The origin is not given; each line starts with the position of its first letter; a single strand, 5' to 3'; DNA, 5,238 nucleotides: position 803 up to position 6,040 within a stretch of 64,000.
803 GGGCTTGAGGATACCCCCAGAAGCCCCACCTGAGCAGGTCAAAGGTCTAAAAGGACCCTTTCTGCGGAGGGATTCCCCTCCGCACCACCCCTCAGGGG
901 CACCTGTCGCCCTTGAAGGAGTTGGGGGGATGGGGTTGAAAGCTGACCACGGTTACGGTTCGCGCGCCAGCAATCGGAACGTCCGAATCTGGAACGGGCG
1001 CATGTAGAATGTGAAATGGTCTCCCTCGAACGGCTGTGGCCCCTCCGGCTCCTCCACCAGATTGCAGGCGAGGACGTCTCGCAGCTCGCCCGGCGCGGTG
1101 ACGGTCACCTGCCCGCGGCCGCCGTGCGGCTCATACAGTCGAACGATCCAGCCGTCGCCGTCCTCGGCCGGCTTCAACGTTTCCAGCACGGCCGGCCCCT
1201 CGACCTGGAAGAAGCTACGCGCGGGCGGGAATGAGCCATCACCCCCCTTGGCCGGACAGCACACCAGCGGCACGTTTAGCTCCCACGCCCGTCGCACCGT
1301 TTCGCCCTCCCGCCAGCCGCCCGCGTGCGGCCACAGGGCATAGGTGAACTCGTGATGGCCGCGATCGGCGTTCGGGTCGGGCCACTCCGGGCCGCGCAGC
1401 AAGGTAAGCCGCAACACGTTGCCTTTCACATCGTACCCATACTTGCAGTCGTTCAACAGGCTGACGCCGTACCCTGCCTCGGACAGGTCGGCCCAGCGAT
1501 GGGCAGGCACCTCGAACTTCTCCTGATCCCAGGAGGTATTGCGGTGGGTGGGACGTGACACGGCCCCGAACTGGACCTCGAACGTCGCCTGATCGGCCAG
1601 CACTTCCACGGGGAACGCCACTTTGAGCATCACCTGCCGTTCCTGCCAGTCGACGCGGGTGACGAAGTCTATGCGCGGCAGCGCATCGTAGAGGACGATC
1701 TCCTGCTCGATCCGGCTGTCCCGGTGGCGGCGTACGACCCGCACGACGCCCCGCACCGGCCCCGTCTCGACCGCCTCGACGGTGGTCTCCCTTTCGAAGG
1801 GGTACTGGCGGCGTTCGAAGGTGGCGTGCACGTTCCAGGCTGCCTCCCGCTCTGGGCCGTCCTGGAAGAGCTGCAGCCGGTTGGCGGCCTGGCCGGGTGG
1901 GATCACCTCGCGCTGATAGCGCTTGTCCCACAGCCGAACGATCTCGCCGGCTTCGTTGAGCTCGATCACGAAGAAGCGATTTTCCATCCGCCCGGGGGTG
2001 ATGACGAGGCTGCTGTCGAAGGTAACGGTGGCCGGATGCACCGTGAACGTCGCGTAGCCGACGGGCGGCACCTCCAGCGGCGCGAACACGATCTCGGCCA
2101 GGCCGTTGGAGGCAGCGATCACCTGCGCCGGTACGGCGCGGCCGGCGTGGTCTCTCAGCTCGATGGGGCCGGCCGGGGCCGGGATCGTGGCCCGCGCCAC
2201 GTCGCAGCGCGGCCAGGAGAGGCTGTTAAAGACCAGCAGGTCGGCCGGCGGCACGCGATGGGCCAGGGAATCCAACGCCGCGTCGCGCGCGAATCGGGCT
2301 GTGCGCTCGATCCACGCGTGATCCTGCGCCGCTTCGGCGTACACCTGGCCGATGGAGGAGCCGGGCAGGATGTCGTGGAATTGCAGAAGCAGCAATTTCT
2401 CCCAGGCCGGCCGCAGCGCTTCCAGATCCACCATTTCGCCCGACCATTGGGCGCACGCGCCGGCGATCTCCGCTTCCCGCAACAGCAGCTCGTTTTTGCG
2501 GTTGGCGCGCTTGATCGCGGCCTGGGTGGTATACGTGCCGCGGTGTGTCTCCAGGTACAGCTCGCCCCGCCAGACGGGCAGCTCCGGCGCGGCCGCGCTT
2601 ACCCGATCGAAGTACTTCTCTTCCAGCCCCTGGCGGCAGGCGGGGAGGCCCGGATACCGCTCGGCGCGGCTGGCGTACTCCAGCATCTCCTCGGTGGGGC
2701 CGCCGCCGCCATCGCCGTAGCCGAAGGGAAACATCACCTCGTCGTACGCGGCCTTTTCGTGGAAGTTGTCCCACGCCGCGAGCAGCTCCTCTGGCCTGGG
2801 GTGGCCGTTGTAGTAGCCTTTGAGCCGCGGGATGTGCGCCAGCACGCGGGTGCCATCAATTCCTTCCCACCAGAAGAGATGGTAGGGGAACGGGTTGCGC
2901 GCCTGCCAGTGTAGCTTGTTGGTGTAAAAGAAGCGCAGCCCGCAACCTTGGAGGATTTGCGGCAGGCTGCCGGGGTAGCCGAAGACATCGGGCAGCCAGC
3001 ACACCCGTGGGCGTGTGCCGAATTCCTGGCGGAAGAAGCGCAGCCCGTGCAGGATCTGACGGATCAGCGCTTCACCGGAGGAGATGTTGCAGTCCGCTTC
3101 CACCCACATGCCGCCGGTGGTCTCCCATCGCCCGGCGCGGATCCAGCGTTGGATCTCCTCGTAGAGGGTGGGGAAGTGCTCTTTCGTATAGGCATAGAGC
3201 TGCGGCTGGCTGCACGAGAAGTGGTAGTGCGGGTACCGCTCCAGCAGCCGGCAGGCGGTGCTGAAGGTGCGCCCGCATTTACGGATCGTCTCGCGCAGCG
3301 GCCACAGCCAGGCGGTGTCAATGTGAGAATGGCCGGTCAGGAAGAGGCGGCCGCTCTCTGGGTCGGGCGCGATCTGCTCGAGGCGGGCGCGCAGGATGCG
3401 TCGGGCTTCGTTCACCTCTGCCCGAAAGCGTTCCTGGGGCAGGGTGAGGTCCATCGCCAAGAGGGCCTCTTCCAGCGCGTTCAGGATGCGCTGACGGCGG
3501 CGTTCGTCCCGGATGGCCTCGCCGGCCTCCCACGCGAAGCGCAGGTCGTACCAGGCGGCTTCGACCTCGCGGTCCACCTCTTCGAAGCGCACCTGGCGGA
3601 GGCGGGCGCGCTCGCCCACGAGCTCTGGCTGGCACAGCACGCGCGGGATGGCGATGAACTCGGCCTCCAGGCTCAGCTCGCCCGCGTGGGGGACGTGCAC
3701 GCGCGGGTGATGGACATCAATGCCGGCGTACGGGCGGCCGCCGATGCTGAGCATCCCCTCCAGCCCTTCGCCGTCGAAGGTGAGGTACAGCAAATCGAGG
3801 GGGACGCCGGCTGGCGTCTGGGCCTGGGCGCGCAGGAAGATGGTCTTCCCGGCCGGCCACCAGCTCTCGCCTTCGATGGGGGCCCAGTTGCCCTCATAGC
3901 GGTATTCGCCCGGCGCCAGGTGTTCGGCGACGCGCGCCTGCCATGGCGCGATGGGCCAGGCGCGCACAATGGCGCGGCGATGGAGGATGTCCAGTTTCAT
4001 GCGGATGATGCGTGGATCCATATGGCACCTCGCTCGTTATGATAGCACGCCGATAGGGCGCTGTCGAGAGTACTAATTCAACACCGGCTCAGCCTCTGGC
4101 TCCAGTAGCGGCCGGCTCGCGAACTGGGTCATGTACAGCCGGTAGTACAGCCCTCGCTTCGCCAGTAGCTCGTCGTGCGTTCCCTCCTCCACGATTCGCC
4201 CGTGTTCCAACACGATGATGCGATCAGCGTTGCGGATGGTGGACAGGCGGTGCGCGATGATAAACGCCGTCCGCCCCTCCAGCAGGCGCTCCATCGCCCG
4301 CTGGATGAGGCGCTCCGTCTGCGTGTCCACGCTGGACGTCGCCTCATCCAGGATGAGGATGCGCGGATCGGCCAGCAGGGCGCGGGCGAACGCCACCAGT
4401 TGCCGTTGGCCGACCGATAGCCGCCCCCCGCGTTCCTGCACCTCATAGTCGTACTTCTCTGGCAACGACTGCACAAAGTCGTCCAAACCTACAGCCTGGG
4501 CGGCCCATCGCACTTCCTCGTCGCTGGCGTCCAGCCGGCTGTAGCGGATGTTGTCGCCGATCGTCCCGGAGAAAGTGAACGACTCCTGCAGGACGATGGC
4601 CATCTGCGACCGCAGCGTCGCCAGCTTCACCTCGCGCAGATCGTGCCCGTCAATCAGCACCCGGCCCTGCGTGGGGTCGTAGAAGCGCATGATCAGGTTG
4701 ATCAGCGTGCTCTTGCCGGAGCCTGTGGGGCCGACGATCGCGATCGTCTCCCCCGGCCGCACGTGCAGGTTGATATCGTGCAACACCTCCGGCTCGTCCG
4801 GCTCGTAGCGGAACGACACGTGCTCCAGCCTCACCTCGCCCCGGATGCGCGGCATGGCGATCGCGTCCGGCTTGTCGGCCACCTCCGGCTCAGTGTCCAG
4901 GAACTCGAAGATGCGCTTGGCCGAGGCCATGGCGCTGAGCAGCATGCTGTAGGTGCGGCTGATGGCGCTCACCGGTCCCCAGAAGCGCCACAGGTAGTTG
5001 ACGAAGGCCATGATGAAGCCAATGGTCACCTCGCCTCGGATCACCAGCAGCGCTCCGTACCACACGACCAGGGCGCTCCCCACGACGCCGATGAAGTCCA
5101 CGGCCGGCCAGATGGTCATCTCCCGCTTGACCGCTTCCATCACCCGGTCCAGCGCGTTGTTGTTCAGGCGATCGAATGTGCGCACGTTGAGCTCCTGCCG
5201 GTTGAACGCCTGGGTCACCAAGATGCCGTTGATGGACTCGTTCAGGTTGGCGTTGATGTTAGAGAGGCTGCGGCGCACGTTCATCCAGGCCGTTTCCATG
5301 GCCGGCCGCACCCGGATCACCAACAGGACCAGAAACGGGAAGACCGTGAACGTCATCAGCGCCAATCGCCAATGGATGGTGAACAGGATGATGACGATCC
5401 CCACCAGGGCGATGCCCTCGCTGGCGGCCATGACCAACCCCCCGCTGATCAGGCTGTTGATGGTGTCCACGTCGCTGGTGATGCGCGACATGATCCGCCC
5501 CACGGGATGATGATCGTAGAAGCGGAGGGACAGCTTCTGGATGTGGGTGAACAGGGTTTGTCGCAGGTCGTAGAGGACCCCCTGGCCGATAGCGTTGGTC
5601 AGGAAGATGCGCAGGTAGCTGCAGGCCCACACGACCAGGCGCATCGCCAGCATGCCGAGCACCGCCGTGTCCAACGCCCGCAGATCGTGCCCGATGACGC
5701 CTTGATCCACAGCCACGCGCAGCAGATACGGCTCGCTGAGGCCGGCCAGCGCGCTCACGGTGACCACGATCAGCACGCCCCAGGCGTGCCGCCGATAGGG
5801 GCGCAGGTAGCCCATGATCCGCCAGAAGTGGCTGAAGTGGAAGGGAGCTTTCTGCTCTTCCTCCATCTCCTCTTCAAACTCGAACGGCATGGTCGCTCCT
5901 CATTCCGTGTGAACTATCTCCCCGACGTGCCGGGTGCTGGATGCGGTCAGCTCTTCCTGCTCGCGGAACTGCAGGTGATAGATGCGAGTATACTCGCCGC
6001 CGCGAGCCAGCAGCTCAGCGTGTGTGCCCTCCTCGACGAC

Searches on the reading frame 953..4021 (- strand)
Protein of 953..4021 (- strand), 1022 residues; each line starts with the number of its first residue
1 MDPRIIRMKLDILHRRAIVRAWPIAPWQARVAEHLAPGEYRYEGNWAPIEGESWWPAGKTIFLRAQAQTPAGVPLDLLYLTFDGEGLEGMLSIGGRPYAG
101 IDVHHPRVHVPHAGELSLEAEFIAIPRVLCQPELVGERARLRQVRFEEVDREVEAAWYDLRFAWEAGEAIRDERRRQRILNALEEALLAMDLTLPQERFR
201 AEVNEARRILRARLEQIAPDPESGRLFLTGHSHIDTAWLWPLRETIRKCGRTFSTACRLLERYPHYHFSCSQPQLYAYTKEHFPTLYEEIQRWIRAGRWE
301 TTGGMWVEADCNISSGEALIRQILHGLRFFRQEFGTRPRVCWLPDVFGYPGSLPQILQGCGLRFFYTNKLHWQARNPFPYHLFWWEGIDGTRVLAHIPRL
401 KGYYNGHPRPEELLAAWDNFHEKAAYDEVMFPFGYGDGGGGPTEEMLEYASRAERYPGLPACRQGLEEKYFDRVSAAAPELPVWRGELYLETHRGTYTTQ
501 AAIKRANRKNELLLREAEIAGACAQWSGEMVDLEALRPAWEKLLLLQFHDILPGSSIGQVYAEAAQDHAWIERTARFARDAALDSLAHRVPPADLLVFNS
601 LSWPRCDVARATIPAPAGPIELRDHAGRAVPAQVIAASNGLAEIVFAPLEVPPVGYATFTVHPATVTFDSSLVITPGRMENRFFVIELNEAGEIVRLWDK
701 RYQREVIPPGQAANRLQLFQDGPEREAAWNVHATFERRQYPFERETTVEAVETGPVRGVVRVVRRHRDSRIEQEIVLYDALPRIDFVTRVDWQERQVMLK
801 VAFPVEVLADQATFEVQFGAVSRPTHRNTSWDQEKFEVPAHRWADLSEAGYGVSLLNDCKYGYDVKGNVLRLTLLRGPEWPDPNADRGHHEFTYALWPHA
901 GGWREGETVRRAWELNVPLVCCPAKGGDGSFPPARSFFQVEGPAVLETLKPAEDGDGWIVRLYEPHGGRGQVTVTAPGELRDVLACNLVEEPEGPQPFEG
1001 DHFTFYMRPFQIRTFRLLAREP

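Call 51: search_protein_families(library=pfam, proteins=[window:953-4021:-], max_evalue=0.0001)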
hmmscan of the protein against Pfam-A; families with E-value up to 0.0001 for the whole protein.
window:953-4021:- (1022 aa): 4 families
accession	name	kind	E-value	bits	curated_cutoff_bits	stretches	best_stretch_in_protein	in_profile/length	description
PF01074.27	Glyco_hydro_38N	-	1.2e-88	297.5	25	1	226-485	2-270/270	Glycosyl hydrolases family 38 N-terminal domain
PF07748.19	Glyco_hydro_38C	-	1.7e-65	221.5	25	1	679-883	1-205/206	Glycosyl hydrolases family 38 C-terminal domain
PF09261.16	Alpha-mann_mid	-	5.2e-23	81.4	31.1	1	491-582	1-92/96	Alpha mannosidase middle domain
PF17677.7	Glyco_hydro38C2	-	6.7e-18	65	22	1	945-1015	3-72/72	Glycosyl hydrolases family 38 C-terminal beta sandwich domain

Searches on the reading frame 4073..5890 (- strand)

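Call 51: search_protein_families(library=pfam, proteins=[window:4073-5890:-], max_evalue=0.0001)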
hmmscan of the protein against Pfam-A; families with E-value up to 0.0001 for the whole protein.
window:4073-5890:- (605 aa): 4 families
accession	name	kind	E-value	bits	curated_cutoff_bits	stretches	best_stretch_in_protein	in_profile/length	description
PF00664.28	ABC_membrane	-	4.9e-42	144.9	28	1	40-300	5-267/274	ABC transporter transmembrane region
PF00005.33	ABC_tran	-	7.6e-34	117.7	25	1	370-519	1-137/137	ABC transporter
PF02463.25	SMC_N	-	1.7e-06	28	40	0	383-561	27-211/220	RecF/RecN/SMC N terminal domain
PF13191.12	AAA_16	-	1.8e-05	25.7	32.6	1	379-535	24-158/167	AAA ATPase domain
